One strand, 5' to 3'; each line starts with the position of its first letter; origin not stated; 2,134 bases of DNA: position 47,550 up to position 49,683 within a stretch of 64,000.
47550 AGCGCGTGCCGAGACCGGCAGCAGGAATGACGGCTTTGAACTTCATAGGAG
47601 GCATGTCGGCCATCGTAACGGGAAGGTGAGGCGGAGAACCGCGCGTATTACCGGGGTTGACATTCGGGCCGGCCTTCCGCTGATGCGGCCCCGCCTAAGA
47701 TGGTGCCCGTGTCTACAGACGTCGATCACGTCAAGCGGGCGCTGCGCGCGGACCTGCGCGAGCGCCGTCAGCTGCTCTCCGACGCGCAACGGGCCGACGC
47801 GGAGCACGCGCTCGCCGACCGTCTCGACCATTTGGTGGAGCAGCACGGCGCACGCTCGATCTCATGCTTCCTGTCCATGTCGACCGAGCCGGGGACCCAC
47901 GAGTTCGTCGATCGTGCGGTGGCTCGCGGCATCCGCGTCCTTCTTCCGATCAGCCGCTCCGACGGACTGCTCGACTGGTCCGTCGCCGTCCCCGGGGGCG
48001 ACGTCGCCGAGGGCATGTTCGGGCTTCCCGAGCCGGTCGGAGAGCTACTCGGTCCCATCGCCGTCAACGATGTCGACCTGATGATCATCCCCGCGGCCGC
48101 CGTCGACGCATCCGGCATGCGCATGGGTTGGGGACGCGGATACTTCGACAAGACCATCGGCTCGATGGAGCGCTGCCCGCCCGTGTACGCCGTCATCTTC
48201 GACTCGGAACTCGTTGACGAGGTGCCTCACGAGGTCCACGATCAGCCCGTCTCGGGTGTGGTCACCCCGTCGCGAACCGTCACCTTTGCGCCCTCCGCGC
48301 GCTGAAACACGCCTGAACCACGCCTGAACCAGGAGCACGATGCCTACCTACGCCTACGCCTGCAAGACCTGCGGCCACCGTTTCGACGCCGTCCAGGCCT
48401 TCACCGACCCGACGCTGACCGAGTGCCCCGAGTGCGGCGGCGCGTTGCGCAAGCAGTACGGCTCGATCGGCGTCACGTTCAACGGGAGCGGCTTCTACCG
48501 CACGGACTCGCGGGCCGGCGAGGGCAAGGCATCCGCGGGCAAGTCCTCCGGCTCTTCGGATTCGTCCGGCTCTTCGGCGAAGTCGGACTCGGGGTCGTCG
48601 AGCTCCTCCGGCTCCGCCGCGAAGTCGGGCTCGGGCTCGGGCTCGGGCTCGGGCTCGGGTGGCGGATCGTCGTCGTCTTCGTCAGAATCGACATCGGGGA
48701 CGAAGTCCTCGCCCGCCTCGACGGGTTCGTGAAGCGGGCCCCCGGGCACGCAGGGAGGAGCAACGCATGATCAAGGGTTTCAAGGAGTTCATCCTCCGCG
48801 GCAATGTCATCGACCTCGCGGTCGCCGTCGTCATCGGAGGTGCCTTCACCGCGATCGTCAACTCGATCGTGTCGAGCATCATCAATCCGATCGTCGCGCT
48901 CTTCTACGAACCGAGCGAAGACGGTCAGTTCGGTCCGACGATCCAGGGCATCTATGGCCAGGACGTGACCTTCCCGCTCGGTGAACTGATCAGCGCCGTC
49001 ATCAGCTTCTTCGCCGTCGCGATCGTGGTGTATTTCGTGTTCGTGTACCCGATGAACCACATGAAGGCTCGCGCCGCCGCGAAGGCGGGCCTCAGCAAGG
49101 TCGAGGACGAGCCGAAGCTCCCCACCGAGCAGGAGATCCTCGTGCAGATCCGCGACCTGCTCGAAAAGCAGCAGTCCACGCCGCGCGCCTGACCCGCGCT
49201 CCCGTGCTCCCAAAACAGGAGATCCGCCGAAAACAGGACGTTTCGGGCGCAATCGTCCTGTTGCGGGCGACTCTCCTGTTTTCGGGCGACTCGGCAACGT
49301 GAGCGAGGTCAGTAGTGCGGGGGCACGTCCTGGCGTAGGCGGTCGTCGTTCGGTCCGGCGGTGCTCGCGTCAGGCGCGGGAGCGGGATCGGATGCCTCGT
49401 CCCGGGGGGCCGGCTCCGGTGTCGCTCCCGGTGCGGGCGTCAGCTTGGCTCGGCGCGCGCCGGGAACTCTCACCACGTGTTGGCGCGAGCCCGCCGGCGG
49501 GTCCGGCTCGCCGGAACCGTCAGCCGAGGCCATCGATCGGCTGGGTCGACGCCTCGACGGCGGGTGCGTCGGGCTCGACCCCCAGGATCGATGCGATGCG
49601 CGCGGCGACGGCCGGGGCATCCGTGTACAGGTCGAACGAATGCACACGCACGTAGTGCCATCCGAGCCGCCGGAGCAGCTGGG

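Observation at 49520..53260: Large pseudo-helicase: DUF4011-helicase-Vsr architecture with the catalytic motifs degenerated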

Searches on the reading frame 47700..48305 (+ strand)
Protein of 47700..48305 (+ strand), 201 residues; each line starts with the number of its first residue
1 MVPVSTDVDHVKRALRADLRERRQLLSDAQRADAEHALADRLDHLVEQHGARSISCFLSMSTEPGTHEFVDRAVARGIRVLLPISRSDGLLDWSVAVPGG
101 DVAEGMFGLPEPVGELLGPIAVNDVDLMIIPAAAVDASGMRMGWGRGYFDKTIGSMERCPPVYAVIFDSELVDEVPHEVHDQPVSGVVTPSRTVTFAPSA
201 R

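Call 19: search_protein_families(library=pfam, proteins=[window:47700-48305:+], max_evalue=0.001)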
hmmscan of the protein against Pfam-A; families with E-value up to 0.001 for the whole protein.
window:47700-48305:+ (201 aa): 1 family
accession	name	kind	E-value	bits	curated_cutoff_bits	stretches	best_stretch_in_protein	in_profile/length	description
PF01812.26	5-FTHF_cyc-lig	-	3.6e-36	125.3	27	1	12-190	1-186/186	5-formyltetrahydrofolate cyclo-ligase family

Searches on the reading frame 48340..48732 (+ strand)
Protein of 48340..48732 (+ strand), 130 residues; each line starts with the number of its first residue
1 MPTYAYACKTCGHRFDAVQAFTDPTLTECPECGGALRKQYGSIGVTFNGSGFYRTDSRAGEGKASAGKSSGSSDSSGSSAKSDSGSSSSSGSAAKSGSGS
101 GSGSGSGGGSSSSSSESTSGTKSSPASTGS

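Call 19: search_protein_families(library=pfam, proteins=[window:48340-48732:+], max_evalue=0.001)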
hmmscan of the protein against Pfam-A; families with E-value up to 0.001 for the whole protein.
window:48340-48732:+ (130 aa): 2 families
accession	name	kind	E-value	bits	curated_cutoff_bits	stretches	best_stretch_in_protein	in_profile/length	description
PF09723.15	Zn_ribbon_8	-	3.7e-16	59.3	34.4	1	1-39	1-40/41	Zinc ribbon domain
PF23455.1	DUF7129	-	0.00011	22.3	30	1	5-37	11-38/45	Domain of unknown function (DUF7129)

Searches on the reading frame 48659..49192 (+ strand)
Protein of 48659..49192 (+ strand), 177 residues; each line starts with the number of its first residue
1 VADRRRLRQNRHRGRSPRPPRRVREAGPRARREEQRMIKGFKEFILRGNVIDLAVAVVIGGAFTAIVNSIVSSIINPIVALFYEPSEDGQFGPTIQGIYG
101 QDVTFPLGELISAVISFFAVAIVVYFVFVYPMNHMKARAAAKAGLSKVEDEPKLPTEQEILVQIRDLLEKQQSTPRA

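Call 19: search_protein_families(library=pfam, proteins=[window:48659-49192:+], max_evalue=0.001)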
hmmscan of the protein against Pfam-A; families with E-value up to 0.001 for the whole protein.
window:48659-49192:+ (177 aa): 1 family
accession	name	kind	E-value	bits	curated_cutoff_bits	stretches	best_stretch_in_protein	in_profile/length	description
PF01741.23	MscL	-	1.1e-33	116.7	27.4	1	37-169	1-123/123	Large-conductance mechanosensitive channel, MscL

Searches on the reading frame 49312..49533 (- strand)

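Call 42: search_protein_families(library=pfam, proteins=[window:49312-49533:-], max_evalue=10)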
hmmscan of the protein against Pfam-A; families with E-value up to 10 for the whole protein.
seq(74 aa): 1 family
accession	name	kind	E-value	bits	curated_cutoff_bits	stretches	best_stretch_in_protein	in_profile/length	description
PF04625.18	DEC-1_N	-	0.14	11.6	29.2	1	30-61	117-148/403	DEC-1 protein, N-terminal region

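Call 43: search_protein_families(library=ncbifam, proteins=[window:49312-49533:-], max_evalue=10)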
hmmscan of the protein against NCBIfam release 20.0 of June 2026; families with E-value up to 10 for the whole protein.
seq(74 aa): 1 family
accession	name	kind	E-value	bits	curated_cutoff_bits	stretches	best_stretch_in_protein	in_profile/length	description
NF033186.1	internalin_K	exception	3.3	6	1100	1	30-58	507-536/604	class 1 internalin InlK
